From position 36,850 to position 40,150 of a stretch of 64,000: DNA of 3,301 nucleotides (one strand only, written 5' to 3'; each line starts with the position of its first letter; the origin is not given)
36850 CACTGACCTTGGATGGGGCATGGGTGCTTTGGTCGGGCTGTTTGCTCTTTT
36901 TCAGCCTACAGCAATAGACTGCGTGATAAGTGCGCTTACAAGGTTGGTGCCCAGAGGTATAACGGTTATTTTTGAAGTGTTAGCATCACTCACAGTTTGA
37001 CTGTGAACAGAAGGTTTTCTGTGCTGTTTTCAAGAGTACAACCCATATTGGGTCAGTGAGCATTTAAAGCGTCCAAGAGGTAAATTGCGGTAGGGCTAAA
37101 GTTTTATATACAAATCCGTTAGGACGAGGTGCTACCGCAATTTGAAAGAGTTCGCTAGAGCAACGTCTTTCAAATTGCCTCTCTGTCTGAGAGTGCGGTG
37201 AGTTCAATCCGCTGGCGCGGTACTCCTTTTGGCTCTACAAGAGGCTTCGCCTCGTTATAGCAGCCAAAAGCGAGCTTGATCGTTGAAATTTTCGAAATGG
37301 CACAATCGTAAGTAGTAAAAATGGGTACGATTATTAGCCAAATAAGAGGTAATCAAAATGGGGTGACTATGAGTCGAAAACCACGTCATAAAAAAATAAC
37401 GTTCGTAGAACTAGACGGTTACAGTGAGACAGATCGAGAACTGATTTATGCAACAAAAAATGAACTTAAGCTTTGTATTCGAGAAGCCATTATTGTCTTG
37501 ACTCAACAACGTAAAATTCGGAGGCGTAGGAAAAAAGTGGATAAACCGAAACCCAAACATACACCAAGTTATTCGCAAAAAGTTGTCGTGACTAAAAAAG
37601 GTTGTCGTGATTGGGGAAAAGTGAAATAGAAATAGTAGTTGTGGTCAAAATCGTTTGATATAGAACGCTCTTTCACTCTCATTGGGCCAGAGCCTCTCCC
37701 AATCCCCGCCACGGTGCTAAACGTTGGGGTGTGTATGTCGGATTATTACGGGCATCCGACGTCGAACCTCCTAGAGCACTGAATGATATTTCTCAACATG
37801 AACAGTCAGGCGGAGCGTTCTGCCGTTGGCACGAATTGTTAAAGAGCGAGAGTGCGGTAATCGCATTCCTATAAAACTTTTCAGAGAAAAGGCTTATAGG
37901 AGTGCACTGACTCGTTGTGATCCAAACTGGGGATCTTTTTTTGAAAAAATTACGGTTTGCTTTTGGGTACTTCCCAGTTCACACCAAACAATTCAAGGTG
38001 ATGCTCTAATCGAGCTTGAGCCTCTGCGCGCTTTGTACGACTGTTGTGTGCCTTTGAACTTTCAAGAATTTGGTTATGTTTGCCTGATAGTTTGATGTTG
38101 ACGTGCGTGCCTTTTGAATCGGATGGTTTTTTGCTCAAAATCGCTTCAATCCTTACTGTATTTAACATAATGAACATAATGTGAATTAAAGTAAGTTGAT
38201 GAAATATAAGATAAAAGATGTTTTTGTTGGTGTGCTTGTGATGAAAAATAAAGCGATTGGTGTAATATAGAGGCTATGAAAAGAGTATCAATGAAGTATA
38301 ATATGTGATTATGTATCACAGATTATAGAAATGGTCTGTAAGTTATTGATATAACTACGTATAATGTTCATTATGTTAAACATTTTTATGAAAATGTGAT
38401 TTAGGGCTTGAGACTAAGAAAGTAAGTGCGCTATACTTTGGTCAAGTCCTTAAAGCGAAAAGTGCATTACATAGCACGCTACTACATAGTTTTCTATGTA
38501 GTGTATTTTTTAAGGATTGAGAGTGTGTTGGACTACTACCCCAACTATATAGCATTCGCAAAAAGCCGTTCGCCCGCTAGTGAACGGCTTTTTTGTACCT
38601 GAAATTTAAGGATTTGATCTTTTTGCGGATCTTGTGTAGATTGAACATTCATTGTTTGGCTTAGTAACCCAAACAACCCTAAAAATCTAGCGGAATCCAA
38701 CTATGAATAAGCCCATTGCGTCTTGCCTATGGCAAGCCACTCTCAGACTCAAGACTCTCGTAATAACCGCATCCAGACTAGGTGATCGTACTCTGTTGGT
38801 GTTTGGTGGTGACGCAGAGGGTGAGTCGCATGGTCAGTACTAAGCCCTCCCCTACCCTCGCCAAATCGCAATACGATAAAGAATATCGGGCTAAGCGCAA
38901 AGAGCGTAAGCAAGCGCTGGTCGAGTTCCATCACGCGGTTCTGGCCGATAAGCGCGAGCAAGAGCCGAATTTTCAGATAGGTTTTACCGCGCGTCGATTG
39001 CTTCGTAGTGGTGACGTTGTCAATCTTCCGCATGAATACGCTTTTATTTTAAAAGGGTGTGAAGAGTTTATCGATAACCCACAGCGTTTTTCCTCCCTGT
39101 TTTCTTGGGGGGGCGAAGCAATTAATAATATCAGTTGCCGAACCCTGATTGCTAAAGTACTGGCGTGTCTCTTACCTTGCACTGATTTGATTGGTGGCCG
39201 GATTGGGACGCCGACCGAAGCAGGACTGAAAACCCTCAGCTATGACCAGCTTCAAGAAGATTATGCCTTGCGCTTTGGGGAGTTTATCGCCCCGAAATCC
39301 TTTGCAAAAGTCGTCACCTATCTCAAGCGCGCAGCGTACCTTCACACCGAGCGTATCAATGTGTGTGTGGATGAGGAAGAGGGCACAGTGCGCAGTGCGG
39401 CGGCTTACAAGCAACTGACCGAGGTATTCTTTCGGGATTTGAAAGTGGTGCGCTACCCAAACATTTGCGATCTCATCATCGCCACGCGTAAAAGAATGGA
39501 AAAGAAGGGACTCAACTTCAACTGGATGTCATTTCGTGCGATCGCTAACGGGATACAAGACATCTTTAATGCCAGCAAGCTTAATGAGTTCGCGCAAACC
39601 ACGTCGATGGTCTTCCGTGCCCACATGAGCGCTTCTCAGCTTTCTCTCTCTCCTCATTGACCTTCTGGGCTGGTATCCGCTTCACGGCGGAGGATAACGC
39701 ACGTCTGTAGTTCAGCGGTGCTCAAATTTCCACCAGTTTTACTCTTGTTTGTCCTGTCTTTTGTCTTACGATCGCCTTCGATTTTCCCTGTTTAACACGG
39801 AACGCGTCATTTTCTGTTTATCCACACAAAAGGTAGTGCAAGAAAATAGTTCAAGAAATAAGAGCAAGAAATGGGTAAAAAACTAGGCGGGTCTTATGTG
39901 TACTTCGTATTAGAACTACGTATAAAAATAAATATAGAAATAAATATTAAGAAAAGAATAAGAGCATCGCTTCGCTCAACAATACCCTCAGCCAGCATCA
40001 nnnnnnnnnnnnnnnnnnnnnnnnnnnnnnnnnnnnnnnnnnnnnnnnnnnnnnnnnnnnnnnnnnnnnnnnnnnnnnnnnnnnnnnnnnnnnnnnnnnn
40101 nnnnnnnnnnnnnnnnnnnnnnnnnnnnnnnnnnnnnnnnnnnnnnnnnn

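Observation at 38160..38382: Inverted pair of XerCD/dif-like sites with identical central hexamers, 167 bp apart, upstream of repA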

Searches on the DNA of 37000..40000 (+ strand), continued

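Call 30: get_annotated_region(hit=H10, flank=3000)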
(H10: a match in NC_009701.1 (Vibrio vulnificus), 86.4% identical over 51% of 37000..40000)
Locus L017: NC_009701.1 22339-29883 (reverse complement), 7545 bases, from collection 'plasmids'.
description: Vibrio vulnificus plasmid pR99, complete sequence
organism: Vibrio vulnificus (NCBI taxid 672)
taxonomy: Bacteria; Pseudomonadota; Gammaproteobacteria; Vibrionales; Vibrionaceae; Vibrio; Vibrio vulnificus
host: -; source: -; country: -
typing (MOB-suite, as given by PLSDB): non-mobilizable; replicon rep_cluster_1500
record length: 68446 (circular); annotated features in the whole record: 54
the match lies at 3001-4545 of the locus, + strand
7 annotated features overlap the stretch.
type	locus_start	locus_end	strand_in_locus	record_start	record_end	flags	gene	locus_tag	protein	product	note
CDS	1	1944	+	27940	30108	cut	-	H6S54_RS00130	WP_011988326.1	type I secretion system permease/ATPase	GO:0030253 - protein secretion by the type I secretion system [Evidence IEA]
CDS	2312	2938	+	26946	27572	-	-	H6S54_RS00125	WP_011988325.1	LexA family transcriptional regulator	-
CDS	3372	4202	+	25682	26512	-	-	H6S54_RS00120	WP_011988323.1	hypothetical protein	-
CDS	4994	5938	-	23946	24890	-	-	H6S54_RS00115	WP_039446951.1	Rpn family recombination-promoting nuclease/putative transposase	-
CDS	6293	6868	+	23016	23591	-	-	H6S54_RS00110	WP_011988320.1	ParA family protein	-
CDS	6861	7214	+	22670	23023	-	-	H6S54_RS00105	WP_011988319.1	hypothetical protein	-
CDS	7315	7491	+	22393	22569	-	-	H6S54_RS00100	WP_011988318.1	hypothetical protein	-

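Call 33: get_annotated_region(hit=H34, flank=1200)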
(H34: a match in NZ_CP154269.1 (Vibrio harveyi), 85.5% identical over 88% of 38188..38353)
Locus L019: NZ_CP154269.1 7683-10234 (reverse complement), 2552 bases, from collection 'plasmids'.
description: Vibrio harveyi strain N8T11 plasmid p.N8T11-B, complete sequence
organism: Vibrio harveyi (NCBI taxid 669)
taxonomy: Bacteria; Pseudomonadota; Gammaproteobacteria; Vibrionales; Vibrionaceae; Vibrio; Vibrio harveyi
host: -; source: large yellow croaker; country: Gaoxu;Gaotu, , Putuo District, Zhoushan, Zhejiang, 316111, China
typing (MOB-suite, as given by PLSDB): conjugative; relaxase MOBF; mating-pair formation MPF_F
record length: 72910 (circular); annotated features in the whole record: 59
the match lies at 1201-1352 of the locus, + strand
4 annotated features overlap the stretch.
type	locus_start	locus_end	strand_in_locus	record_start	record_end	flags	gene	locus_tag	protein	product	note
CDS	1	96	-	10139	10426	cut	traA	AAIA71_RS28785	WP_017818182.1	type IV conjugative transfer system pilin TraA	-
CDS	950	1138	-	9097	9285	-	-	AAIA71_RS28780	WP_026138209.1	TraY domain-containing protein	-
CDS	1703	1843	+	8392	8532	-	-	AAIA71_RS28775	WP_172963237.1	hypothetical protein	-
CDS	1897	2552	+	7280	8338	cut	-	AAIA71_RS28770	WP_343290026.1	hypothetical protein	-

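Call 34: get_annotated_region(hit=H37, flank=1200)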
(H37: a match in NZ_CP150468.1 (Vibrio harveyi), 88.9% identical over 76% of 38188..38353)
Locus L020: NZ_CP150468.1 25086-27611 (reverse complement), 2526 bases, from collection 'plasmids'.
description: Vibrio harveyi strain NH-LM1 plasmid pvh1, complete sequence
organism: Vibrio harveyi (NCBI taxid 669)
taxonomy: Bacteria; Pseudomonadota; Gammaproteobacteria; Vibrionales; Vibrionaceae; Vibrio; Vibrio harveyi
host: -; source: -; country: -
typing (MOB-suite, as given by PLSDB): conjugative; replicon rep_cluster_1500; relaxase MOBF; mating-pair formation MPF_F
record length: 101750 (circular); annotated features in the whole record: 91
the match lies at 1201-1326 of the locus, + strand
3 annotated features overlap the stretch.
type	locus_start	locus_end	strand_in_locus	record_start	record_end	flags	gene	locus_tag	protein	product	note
CDS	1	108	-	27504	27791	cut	traA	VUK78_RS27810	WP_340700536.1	type IV conjugative transfer system pilin TraA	-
CDS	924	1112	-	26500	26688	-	-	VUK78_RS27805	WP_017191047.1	TraY domain-containing protein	-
CDS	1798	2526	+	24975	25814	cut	-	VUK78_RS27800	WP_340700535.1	hypothetical protein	-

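Call 35: get_annotated_region(hit=H39, flank=1200)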
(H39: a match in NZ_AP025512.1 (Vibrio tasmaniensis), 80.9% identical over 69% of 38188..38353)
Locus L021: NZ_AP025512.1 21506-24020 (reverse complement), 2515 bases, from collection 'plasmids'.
description: Vibrio tasmaniensis strain LMG 20012 plasmid p1, complete sequence
organism: Vibrio tasmaniensis (NCBI taxid 212663)
taxonomy: Bacteria; Pseudomonadota; Gammaproteobacteria; Vibrionales; Vibrionaceae; Vibrio; Vibrio tasmaniensis
host: -; source: -; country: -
typing (MOB-suite, as given by PLSDB): conjugative; replicon rep_cluster_1317; relaxase MOBF; mating-pair formation MPF_F
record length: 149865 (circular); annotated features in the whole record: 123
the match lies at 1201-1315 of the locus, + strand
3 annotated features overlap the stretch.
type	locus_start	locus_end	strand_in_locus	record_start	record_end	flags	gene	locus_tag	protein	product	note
CDS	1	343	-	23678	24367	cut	-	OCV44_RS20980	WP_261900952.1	IS5 family transposase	-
CDS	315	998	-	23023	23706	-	-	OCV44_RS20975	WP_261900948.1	IS6 family transposase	-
CDS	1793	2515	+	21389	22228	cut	-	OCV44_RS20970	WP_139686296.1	hypothetical protein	-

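Call 36: get_annotated_region(hit=H40, flank=1200)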
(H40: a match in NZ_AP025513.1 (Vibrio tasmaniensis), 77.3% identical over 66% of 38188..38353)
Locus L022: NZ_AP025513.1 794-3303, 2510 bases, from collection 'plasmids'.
description: Vibrio tasmaniensis strain LMG 20012 plasmid p2, complete sequence
organism: Vibrio tasmaniensis (NCBI taxid 212663)
taxonomy: Bacteria; Pseudomonadota; Gammaproteobacteria; Vibrionales; Vibrionaceae; Vibrio; Vibrio tasmaniensis
host: -; source: -; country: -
typing (MOB-suite, as given by PLSDB): conjugative; relaxase MOBF; mating-pair formation MPF_F
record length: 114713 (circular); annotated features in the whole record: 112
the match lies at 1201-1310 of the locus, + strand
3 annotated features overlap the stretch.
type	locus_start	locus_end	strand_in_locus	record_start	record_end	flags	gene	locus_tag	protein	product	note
CDS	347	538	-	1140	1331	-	-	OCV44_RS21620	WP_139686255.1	hypothetical protein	-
CDS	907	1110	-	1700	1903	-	-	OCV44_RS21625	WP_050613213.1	TraY domain-containing protein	-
CDS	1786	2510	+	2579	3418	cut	-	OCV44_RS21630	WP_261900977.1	hypothetical protein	-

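Call 37: get_annotated_region(hit=H41, flank=1200)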
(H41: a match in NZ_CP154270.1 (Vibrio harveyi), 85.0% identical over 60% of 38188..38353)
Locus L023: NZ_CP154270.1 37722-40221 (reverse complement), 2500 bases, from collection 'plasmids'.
description: Vibrio harveyi strain N8T11 plasmid p.N8T11-C, complete sequence
organism: Vibrio harveyi (NCBI taxid 669)
taxonomy: Bacteria; Pseudomonadota; Gammaproteobacteria; Vibrionales; Vibrionaceae; Vibrio; Vibrio harveyi
host: -; source: large yellow croaker; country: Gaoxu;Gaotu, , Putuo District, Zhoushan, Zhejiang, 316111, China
typing (MOB-suite, as given by PLSDB): conjugative; relaxase MOBF; mating-pair formation MPF_F
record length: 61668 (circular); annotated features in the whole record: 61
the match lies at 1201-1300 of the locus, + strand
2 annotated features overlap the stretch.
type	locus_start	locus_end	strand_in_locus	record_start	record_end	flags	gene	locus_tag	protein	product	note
CDS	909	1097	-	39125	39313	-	-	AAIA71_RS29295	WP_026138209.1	TraY domain-containing protein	-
CDS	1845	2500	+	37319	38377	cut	-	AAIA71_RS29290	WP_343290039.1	hypothetical protein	-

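Call 38: get_annotated_region(hit=H42, flank=1200)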
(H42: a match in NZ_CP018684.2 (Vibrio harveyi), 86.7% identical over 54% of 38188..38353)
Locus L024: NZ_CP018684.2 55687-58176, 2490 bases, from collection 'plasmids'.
description: Vibrio harveyi strain QT520 plasmid p3, complete sequence
organism: Vibrio harveyi (NCBI taxid 669)
taxonomy: Bacteria; Pseudomonadota; Gammaproteobacteria; Vibrionales; Vibrionaceae; Vibrio; Vibrio harveyi
host: -; source: Trachinotus ovatus,liver of diseased deep sea cage-cultured grouper; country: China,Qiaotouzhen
typing (MOB-suite, as given by PLSDB): conjugative; relaxase MOBF; mating-pair formation MPF_F
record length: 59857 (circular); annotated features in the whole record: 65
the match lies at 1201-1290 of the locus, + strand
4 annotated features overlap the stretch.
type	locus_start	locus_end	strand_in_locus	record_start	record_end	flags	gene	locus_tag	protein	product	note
CDS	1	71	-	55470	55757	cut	traA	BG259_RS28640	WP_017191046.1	type IV conjugative transfer system pilin TraA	-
CDS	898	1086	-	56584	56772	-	-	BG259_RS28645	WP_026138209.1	TraY domain-containing protein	-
CDS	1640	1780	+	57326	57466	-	-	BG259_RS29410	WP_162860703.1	hypothetical protein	-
CDS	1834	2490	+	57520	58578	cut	-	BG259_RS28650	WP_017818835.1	hypothetical protein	-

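Call 39: get_annotated_region(hit=H43, flank=1200)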
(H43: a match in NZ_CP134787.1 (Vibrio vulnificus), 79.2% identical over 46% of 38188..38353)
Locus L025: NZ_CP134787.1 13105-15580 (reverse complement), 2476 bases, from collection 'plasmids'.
description: Vibrio vulnificus strain GCU-01 plasmid pVv_GCU-01-3, complete sequence
organism: Vibrio vulnificus (NCBI taxid 672)
taxonomy: Bacteria; Pseudomonadota; Gammaproteobacteria; Vibrionales; Vibrionaceae; Vibrio; Vibrio vulnificus
host: -; source: Anguilla bicolor,cell culture; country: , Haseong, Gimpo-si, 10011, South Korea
typing (MOB-suite, as given by PLSDB): mobilizable; relaxase MOBC
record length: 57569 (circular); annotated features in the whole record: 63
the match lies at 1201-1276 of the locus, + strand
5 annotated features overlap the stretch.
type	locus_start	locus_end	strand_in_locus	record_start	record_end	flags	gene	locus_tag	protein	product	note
CDS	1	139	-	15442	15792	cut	-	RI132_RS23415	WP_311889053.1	hypothetical protein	-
CDS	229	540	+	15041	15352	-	-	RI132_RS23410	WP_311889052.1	hypothetical protein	-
CDS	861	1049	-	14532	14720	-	-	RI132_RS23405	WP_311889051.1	TraY domain-containing protein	-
CDS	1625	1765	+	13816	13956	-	-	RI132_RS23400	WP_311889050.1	hypothetical protein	-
CDS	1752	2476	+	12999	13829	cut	-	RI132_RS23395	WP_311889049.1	hypothetical protein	-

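Call 40: get_annotated_region(hit=H45, flank=1200)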
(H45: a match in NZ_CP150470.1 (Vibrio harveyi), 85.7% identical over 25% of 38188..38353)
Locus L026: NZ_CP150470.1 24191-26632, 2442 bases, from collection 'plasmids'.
description: Vibrio harveyi strain NH-LM1 plasmid pvh3, complete sequence
organism: Vibrio harveyi (NCBI taxid 669)
taxonomy: Bacteria; Pseudomonadota; Gammaproteobacteria; Vibrionales; Vibrionaceae; Vibrio; Vibrio harveyi
host: -; source: -; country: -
typing (MOB-suite, as given by PLSDB): conjugative; replicon rep_cluster_1500; relaxase MOBF; mating-pair formation MPF_F
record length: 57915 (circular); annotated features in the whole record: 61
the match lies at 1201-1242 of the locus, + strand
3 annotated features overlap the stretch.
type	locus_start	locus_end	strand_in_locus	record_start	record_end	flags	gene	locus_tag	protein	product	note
CDS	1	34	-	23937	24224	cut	traA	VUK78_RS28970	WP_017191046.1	type IV conjugative transfer system pilin TraA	-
CDS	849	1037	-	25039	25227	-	-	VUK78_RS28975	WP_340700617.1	TraY domain-containing protein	-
CDS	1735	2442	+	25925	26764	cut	-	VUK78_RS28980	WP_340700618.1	hypothetical protein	-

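Call 41: get_annotated_region(hit=H46, flank=1200)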
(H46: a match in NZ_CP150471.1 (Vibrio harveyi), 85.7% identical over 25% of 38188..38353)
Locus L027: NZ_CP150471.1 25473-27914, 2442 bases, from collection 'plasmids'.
description: Vibrio harveyi strain NH-LM1 plasmid pvh4, complete sequence
organism: Vibrio harveyi (NCBI taxid 669)
taxonomy: Bacteria; Pseudomonadota; Gammaproteobacteria; Vibrionales; Vibrionaceae; Vibrio; Vibrio harveyi
host: -; source: Lateolabrax maculatus,cell culture; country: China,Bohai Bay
typing (MOB-suite, as given by PLSDB): conjugative; relaxase MOBF; mating-pair formation MPF_F
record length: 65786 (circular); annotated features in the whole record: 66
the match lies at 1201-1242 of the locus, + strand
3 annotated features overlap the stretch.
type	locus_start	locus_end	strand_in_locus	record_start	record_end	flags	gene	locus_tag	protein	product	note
CDS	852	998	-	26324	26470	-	-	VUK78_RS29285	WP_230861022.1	TraY domain-containing protein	-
CDS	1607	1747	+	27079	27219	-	-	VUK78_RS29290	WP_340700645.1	hypothetical protein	-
CDS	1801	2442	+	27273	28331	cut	-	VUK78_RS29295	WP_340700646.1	hypothetical protein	-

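Call 65: get_annotated_region(hit=H8, flank=500)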
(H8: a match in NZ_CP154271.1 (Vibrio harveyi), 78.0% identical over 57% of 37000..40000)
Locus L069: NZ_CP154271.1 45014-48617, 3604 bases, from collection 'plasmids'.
description: Vibrio harveyi strain N8T11 plasmid p.N8T11-D, complete sequence
organism: Vibrio harveyi (NCBI taxid 669)
taxonomy: Bacteria; Pseudomonadota; Gammaproteobacteria; Vibrionales; Vibrionaceae; Vibrio; Vibrio harveyi
host: -; source: large yellow croaker; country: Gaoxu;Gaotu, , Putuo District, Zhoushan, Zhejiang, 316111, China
typing (MOB-suite, as given by PLSDB): conjugative; replicon rep_cluster_1500; relaxase MOBF; mating-pair formation MPF_F
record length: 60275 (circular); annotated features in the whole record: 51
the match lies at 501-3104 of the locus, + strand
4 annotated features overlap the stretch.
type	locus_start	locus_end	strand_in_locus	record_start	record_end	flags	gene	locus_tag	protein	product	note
CDS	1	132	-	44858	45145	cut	traA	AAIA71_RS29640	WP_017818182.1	type IV conjugative transfer system pilin TraA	-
CDS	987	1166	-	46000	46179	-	-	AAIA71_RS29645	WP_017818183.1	TraY domain-containing protein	-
CDS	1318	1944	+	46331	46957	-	-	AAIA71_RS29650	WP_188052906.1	helix-turn-helix transcriptional regulator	-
CDS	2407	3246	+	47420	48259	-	-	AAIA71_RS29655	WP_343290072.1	hypothetical protein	-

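Call 66: get_annotated_region(hit=H28, flank=500)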
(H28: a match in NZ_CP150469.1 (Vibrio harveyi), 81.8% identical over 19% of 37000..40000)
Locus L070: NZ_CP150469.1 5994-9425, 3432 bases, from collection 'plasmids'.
description: Vibrio harveyi strain NH-LM1 plasmid pvh2, complete sequence
organism: Vibrio harveyi (NCBI taxid 669)
taxonomy: Bacteria; Pseudomonadota; Gammaproteobacteria; Vibrionales; Vibrionaceae; Vibrio; Vibrio harveyi
host: -; source: -; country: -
typing (MOB-suite, as given by PLSDB): conjugative; relaxase MOBF; mating-pair formation MPF_F
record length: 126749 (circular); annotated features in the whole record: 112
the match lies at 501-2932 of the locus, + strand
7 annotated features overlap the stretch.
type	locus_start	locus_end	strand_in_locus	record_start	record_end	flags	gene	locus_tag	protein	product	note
CDS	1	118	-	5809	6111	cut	traL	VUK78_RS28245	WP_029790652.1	type IV conjugative transfer system protein TraL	-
CDS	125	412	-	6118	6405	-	traA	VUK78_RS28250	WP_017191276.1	type IV conjugative transfer system pilin TraA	-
CDS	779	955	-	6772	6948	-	-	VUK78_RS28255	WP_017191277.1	TraY domain-containing protein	-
CDS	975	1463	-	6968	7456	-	-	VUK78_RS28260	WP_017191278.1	hypothetical protein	-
CDS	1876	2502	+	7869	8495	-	-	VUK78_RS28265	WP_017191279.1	LexA family transcriptional regulator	-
CDS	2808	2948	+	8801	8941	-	-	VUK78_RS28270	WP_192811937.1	hypothetical protein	-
CDS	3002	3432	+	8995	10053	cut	-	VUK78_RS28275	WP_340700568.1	hypothetical protein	-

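Call 72: search_dna_similar(query=L034:500-9370:+, collection=phages, mode=near, max_rows=12)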
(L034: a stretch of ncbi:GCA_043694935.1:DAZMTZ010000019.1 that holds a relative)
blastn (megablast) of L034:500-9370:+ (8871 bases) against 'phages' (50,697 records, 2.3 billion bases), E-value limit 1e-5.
Records with a match: 7; places in all: 8; records where one place covers at least 80% of the query: 0.
Best place of each record, by identity: 90-95% 4; 80-90% 2; 60-80% 1.
By first word of the organism name: Vibrio 5; Villovirus 2.
By host as written in the record: Vibrio parahaemolyticus 4; Vibrio cholerae str. 10E09PW02 2; Vibrio alginolyticus AP-1 1.
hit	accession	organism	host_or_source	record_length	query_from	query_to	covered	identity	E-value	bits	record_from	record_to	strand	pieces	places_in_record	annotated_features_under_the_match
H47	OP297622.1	Vibrio phage Vaf1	Vibrio alginolyticus AP-1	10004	1374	3141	20%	73.2%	2e-164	588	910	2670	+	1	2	replication initiation protein | hypothetical protein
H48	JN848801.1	Vibrio phage VCY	Vibrio cholerae str. 10E09PW02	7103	8663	8766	1%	84.8%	7e-19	104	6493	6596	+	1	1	hypothetical protein (x2)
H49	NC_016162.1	Vibrio phage VCY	Vibrio cholerae str. 10E09PW02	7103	8663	8766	1%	84.8%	7e-19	104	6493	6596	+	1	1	hypothetical protein (x2)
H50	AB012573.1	Villovirus Vf33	Vibrio parahaemolyticus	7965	269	321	1%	90.6%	7e-9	71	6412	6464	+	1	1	none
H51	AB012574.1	Vibrio phage Vf12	Vibrio parahaemolyticus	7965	269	321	1%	90.6%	7e-9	71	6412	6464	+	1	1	none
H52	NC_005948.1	Villovirus Vf33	Vibrio parahaemolyticus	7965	269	321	1%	90.6%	7e-9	71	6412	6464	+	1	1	none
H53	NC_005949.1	Vibrio phage Vf12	Vibrio parahaemolyticus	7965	269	321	1%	90.6%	7e-9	71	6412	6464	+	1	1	none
